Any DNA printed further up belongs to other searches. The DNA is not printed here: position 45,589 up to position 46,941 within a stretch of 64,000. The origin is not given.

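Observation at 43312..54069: Type III PKS biosynthetic cluster with its own fatty-acid synthase toolkit (srsABC/ars-like phenolic lipid pathway)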

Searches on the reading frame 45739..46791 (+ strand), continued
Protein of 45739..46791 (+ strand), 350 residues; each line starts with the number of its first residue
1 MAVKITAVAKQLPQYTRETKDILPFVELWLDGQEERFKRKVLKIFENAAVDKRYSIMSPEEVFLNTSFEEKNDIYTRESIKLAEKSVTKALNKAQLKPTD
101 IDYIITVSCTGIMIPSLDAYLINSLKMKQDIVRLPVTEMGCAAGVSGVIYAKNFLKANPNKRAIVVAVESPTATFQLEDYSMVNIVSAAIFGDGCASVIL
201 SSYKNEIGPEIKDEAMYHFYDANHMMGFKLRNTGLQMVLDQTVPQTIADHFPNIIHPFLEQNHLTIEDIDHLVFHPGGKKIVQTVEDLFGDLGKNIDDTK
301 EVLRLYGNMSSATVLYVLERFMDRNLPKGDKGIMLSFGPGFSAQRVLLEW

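Call 55: search_solved_structures(query=window:45739-46791:+, max_evalue=1e-32, show_alignments=5)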
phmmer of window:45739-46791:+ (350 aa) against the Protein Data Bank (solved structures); distinct sequences matched with E-value up to 1e-32: 5.
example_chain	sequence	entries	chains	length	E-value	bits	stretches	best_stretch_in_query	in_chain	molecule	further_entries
4jao_D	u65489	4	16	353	1.4e-51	178.5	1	39-350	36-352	Alpha-pyrone synthesis polyketide synthase-like Pks11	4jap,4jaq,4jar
4jat_A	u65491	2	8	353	3.5e-50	173.9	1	39-350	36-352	Alpha-pyrone synthesis polyketide synthase-like Pks11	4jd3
1u0m_A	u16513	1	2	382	6.3e-44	153.3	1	41-347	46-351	putative polyketide synthase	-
8ysp_A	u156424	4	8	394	7.5e-41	143.2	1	41-350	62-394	CylI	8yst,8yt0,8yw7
4b0n_A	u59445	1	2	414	1.5e-33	119.2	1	69-348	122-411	POLYKETIDE SYNTHASE III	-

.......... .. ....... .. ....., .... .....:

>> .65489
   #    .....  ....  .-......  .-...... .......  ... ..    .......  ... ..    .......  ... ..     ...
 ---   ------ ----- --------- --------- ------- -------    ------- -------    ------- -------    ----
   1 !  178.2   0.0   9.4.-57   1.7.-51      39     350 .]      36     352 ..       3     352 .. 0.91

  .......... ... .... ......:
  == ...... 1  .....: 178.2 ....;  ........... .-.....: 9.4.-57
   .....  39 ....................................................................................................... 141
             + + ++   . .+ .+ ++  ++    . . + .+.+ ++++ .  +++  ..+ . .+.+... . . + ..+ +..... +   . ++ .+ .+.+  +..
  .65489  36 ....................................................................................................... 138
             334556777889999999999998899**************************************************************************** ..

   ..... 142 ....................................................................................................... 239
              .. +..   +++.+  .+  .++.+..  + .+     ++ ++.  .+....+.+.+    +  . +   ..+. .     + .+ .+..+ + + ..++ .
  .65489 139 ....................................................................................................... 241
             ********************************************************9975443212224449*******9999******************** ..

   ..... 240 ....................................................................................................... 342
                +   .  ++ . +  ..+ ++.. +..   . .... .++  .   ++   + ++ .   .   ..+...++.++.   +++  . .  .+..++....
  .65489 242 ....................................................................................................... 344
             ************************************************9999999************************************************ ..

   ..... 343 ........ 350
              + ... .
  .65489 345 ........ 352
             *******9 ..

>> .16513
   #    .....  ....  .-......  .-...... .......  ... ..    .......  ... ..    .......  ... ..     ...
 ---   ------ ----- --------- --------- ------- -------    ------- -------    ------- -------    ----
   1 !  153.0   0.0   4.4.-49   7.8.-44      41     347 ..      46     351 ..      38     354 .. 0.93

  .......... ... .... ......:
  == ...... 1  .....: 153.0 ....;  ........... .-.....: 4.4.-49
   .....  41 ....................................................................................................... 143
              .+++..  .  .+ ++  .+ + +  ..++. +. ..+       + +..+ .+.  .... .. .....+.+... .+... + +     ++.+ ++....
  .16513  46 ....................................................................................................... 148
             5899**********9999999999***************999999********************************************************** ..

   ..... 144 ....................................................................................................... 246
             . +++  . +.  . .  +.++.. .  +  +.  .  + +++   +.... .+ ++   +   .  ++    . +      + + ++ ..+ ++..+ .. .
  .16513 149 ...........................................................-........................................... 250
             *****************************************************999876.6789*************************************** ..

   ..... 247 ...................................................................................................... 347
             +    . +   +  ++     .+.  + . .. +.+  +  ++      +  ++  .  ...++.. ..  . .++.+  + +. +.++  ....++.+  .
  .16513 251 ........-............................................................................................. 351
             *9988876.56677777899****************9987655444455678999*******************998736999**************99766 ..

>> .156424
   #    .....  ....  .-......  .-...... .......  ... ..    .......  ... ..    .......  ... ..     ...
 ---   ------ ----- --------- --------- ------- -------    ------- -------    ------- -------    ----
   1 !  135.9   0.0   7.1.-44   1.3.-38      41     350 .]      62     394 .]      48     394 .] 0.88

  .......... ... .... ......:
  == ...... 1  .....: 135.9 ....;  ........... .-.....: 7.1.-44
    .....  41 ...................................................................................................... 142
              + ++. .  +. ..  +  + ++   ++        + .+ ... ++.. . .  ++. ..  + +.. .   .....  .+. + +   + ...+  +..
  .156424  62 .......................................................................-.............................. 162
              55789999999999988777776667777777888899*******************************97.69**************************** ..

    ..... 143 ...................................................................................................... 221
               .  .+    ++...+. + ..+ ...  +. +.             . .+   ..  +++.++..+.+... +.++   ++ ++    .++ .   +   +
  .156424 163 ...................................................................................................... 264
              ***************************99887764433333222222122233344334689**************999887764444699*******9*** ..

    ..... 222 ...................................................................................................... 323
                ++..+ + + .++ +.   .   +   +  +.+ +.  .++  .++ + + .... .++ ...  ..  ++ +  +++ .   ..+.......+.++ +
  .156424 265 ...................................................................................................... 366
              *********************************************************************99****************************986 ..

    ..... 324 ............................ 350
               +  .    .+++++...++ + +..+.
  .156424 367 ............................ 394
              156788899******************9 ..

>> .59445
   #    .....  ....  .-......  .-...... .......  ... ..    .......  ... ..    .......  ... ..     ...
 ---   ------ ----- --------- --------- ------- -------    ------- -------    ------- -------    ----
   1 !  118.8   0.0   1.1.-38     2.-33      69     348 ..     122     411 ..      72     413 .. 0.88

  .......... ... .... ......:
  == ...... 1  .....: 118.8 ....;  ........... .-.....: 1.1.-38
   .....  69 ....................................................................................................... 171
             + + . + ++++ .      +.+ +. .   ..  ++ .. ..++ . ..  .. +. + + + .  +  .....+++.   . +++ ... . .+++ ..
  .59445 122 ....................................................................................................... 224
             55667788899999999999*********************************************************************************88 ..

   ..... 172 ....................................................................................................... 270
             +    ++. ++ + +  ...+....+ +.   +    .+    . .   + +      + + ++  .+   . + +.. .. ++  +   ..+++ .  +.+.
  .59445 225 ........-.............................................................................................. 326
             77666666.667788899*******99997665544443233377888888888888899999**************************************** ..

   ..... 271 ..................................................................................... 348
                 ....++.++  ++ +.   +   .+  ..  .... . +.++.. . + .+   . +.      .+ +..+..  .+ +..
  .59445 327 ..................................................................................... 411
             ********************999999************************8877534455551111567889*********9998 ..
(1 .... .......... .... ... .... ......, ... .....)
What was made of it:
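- On srs/hid-type alkylresorcinol tailoring operon: The criterion is weak, because CylI, a proven alkylresorcinol synthase, has Leu at this position (call 55).
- CylI makes resorcinols with Leu there (call 55).
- Tried and rejected: The full-length query was needed (call 55).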

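Call 59: search_protein_families(library=pfam, proteins=[L061:5031-6113:+, L061:6462-6908:+, L061:6909-8033:+, L052:14541-14795:+, L052:14801-15538:+, L052:15943-17142:+, L052:5757-7433:+], max_evalue=0.001)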
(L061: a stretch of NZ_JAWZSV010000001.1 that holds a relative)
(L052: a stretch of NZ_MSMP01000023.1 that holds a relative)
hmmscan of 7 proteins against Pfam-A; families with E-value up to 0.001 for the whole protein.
L061:5031-6113:+ (360 aa): 4 families
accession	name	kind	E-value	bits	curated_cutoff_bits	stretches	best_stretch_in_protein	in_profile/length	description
PF00817.25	IMS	-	2e-52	177.5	23.2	1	13-159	1-148/148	impB/mucB/samB family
PF11799.13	IMS_C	-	5.5e-21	75.5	20.7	1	245-348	1-103/109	impB/mucB/samB family C-terminal domain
PF11798.14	IMS_HHH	-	4.3e-09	36.5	24.4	1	171-202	1-32/32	IMS family HHH motif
PF21999.2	IMS_HHH_1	-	1.1e-05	26.2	27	1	188-234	5-52/53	DNA polymerase-iota, thumb domain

L061:6462-6908:+ (148 aa): 3 families
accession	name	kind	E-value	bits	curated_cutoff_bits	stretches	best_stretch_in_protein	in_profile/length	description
PF00583.31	Acetyltransf_1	-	4.2e-13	50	20.7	1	38-126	24-116/116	Acetyltransferase (GNAT) family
PF13508.13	Acetyltransf_7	-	1.1e-11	45.4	27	1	46-127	4-83/84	Acetyltransferase (GNAT) domain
PF13673.13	Acetyltransf_10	-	6.3e-07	29.9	23.6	1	45-138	31-119/128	Acetyltransferase (GNAT) domain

L061:6909-8033:+ (374 aa): 6 families
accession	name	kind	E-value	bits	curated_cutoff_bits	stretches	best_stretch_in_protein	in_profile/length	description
PF01266.30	DAO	-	1.5e-33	117.2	27.9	1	16-372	1-353/353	FAD dependent oxidoreductase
PF13738.12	Pyr_redox_3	-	3.8e-07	30.1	30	0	19-50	2-32/305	Pyridine nucleotide-disulphide oxidoreductase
PF07992.20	Pyr_redox_2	-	3.8e-05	23.7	26.1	0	17-231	3-114/291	Pyridine nucleotide-disulphide oxidoreductase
PF01946.23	Thi4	-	5.4e-05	23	26.2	1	11-54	14-56/235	Thi4 family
PF13450.12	NAD_binding_8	-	0.00013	22.6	21.9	1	19-48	1-28/68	NAD(P)-binding Rossmann-like domain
PF00890.30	FAD_binding_2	-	0.00024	20.8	20.4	1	17-241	2-218/414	FAD binding domain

L052:14541-14795:+ (84 aa): 2 families
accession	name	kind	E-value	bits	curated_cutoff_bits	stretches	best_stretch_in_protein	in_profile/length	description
PF04193.19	PQ-loop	-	1.7e-16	60.1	22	1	4-59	2-57/61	PQ loop repeat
PF03083.21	MtN3_slv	-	1.5e-08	35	23.7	1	7-83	3-82/87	Sugar efflux transporter for intercellular exchange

L052:14801-15538:+ (245 aa): 1 family
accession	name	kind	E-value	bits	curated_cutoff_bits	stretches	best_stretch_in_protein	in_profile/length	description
PF03929.21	PepSY_TM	-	2.1e-07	31.5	28.8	1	154-231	85-156/295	PepSY-associated TM region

L052:15943-17142:+ (399 aa): 0 families

L052:5757-7433:+ (558 aa): 0 families

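Call 62: search_protein_representatives(protein=window:45739-46791:+)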
Query: 350 residues. Proteins with E-value up to 0.001 (for the whole library): 6301; up to 1e-10: 2991; up to 1e-30: 684. The best 150 are listed.
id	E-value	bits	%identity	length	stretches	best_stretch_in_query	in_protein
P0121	1.0e-264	892.2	26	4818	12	39-348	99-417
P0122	6.9e-136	468.8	62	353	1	4-350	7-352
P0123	3.0e-98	345.1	47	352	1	4-350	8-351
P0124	2.0e-97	342.3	70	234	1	3-229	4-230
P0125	2.6e-89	315.7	45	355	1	10-350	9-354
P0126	3.3e-88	312.1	45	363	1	1-350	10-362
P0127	7.4e-86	304.3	46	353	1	27-346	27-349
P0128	3.0e-83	295.8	40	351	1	5-348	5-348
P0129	2.6e-81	289.4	43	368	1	6-350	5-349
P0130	6.1e-77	275.0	39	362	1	4-350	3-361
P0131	5.4e-76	271.9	52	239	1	113-350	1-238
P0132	1.3e-75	270.7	37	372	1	3-350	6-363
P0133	5.0e-74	265.4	38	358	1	11-349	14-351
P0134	9.9e-72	257.9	39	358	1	7-350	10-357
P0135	1.9e-71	256.9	71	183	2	65-204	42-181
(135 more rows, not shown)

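Call 63: find_encoding_contigs(protein=P0123, flank=10000, max_places=3)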
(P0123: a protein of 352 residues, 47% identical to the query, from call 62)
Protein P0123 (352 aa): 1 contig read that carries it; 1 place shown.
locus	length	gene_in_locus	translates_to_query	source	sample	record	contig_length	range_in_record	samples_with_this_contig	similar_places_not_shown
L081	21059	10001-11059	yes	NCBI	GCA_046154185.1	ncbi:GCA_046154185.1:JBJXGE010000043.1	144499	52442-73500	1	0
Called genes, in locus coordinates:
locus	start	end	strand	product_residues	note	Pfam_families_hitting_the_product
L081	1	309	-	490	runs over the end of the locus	PF02589:LUD_dom, PF12838:Fer4_7 (faint), PF13187:Fer4_9 (faint), PF00037:Fer4 (faint), PF13183:Fer4_8, PF13237:Fer4_10 (faint)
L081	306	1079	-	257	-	PF02754:CCG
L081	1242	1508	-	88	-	-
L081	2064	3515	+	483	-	PF00890:FAD_binding_2 (weak), PF01266:DAO (weak), PF07992:Pyr_redox_2 (faint), PF12831:FAD_oxidored (weak), PF01593:Amino_oxidase, PF13450:NAD_binding_8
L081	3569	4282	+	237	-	-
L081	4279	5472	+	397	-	-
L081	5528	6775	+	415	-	-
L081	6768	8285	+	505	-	PF00512:HisKA, PF02518:HATPase_c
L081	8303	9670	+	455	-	PF00072:Response_reg, PF00158:Sigma54_activat, PF14532:Sigma54_activ_2, PF07728:AAA_5 (weak), PF25601:AAA_lid_14, PF02954:HTH_8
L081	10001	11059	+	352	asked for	PF08392:FAE1_CUT1_RppA, PF00195:Chal_sti_synt_N, PF08545:ACP_syn_III (weak), PF02797:Chal_sti_synt_C, PF08541:ACP_syn_III_C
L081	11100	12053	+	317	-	PF04264:YceI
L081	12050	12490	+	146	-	-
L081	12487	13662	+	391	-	PF01494:FAD_binding_3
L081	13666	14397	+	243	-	PF01209:Ubie_methyltran, PF02353:CMAS (weak), PF13489:Methyltransf_23, PF06325:PrmA (weak), PF13847:Methyltransf_31, PF08241:Methyltransf_11, PF08242:Methyltransf_12, PF13649:Methyltransf_25, +1 more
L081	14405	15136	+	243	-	-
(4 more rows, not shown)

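Call 64: find_encoding_contigs(protein=P0122, flank=10000, max_places=3)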
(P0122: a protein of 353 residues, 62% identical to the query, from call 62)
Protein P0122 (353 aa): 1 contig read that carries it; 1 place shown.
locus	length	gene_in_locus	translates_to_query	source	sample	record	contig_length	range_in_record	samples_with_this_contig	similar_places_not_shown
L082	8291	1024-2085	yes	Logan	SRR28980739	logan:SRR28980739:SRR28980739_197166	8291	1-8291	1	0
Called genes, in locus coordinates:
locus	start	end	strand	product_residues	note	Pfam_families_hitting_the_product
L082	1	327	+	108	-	?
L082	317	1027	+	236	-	PF13489:Methyltransf_23, PF13679:Methyltransf_32 (faint), PF08241:Methyltransf_11, PF13649:Methyltransf_25, PF13847:Methyltransf_31 (weak)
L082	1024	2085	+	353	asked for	PF00195:Chal_sti_synt_N, PF08392:FAE1_CUT1_RppA, PF08545:ACP_syn_III, PF02797:Chal_sti_synt_C, PF08541:ACP_syn_III_C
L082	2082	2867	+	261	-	PF00106:adh_short, PF08659:KR (faint), PF13561:adh_short_C2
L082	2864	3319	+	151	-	PF07977:FabA, PF22818:ApeI-like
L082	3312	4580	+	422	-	PF00109:ketoacyl-synt, PF02801:Ketoacyl-synt_C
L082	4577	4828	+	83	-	PF00550:PP-binding (weak)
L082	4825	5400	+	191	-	PF01648:ACPS (weak)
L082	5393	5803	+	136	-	-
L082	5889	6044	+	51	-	-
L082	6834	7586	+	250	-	PF20243:MbnP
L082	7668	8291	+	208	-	?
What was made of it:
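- The dehydratase of the 62%-identical relative also hits Pfam ApeI-like (call 64).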

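Call 65: find_encoding_contigs(protein=P0125, flank=8000, max_places=2)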
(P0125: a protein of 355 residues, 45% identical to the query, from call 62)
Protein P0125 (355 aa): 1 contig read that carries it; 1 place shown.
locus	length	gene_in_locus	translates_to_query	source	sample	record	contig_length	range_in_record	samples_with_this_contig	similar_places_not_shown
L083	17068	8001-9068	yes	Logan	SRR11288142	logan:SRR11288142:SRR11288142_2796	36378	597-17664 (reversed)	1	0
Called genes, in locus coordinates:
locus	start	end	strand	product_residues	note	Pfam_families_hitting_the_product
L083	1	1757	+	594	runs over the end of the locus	PF07238:PilZ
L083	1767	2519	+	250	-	PF00106:adh_short, PF13561:adh_short_C2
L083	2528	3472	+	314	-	PF00962:A_deaminase, PF07969:Amidohydro_3 (weak)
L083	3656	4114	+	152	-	PF01878:EVE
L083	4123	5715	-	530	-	-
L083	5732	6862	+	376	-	PF03576:Peptidase_S58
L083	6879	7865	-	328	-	-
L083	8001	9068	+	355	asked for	PF08392:FAE1_CUT1_RppA, PF00195:Chal_sti_synt_N, PF02797:Chal_sti_synt_C, PF08541:ACP_syn_III_C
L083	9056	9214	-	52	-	-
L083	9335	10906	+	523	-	PF00072:Response_reg, PF13191:AAA_16 (weak), PF00158:Sigma54_activat, PF14532:Sigma54_activ_2, PF00004:AAA (weak), PF07728:AAA_5 (weak), PF25601:AAA_lid_14, PF02954:HTH_8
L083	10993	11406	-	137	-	-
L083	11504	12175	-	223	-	PF00005:ABC_tran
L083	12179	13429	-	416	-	PF12704:MacB_PCD, PF02687:FtsX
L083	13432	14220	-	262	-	-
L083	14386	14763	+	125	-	-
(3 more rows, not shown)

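Call 66: find_encoding_contigs(protein=P0126, flank=8000, max_places=2)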
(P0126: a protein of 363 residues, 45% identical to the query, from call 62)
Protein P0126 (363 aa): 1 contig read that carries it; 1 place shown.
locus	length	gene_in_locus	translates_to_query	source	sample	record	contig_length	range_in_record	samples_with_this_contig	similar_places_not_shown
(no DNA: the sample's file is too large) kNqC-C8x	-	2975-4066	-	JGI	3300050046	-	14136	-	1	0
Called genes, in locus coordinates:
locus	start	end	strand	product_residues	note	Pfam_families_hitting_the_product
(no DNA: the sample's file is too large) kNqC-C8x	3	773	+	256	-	?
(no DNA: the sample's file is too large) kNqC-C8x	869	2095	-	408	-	PF00890:FAD_binding_2 (faint), PF01266:DAO (faint), PF01494:FAD_binding_3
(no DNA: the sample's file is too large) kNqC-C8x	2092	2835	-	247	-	PF13489:Methyltransf_23 (weak), PF01209:Ubie_methyltran, PF08241:Methyltransf_11, PF08242:Methyltransf_12, PF13649:Methyltransf_25, PF13847:Methyltransf_31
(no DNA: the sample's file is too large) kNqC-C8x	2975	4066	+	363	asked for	PF00195:Chal_sti_synt_N, PF08392:FAE1_CUT1_RppA, PF08545:ACP_syn_III (weak), PF02797:Chal_sti_synt_C, PF08541:ACP_syn_III_C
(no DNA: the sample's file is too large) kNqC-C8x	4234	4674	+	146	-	PF01814:Hemerythrin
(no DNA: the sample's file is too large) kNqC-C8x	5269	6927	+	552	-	PF01171:ATP_bind_3, PF11734:TilS_C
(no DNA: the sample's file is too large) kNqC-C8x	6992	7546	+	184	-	PF00156:Pribosyltran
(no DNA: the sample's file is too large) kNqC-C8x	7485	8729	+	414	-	PF11805:DUF3326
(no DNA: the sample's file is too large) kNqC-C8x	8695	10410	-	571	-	PF13414:TPR_11 (weak), PF23914:TPR_CcmH_CycH, PF23914:TPR_CcmH_CycH (weak), PF25063:ARM_TT21_C (weak), PF14559:TPR_19 (weak), PF13414:TPR_11, PF00515:TPR_1 (weak), PF13414:TPR_11, +19 more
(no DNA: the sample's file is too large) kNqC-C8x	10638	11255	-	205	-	PF00625:Guanylate_kin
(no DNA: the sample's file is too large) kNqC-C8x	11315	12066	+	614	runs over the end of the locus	PF00072:Response_reg, PF00512:HisKA (weak), PF02518:HATPase_c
